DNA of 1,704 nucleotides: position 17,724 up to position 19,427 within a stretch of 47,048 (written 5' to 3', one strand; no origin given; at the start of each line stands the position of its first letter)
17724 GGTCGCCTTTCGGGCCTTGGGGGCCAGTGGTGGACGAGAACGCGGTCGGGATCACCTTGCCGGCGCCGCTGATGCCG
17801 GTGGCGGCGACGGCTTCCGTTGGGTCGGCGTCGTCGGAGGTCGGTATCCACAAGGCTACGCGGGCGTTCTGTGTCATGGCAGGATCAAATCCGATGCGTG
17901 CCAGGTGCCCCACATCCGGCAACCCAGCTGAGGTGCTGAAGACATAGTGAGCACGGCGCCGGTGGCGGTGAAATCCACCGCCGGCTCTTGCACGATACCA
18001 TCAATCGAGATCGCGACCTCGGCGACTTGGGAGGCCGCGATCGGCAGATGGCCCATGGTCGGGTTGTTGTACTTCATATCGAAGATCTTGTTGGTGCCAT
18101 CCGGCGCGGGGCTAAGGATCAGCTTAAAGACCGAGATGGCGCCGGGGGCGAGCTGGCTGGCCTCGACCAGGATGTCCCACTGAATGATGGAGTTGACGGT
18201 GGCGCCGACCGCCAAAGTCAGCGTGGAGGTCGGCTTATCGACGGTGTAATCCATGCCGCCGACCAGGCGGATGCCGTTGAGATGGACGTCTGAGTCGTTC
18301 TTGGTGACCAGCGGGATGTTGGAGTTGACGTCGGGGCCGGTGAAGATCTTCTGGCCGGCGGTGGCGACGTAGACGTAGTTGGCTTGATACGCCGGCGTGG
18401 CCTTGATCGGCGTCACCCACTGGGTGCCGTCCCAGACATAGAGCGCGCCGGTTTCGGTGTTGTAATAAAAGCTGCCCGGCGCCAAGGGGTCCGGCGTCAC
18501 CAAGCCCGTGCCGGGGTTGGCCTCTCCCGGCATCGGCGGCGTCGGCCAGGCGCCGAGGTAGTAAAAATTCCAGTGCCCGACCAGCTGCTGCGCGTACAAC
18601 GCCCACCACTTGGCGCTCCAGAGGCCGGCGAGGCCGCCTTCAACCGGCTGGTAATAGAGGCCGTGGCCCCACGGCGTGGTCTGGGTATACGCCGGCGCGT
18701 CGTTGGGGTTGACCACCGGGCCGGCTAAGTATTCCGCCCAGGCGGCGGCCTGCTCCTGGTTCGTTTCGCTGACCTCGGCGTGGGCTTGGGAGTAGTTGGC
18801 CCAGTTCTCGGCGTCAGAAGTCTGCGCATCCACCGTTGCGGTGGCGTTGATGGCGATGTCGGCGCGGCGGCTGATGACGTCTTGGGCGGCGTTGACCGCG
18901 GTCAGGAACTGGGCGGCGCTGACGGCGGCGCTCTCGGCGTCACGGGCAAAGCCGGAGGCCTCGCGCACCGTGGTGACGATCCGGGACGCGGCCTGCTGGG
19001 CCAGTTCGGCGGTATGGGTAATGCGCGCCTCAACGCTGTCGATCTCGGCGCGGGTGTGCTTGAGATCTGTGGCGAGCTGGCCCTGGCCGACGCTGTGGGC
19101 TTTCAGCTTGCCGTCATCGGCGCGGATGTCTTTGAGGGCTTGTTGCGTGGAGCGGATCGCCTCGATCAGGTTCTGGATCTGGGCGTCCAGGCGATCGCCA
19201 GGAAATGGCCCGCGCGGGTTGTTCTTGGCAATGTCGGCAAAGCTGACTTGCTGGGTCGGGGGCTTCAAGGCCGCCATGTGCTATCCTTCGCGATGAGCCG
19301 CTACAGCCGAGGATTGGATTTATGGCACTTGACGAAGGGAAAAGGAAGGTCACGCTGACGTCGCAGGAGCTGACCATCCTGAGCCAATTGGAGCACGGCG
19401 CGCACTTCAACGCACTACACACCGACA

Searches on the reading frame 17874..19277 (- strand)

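Call 11: search_protein_families(library=phrogs, proteins=[window:17874-19277:-], max_evalue=0.00001)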
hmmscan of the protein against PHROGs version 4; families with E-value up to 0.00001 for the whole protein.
window:17874-19277:- (467 aa): 2 families
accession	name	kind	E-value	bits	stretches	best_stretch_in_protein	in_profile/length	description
phrog_38058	-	tail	1.1e-07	31.5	1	263-360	488-584/708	tail fiber protein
phrog_18673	-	tail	3e-06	27.6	1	407-463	33-90/373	tail fiber protein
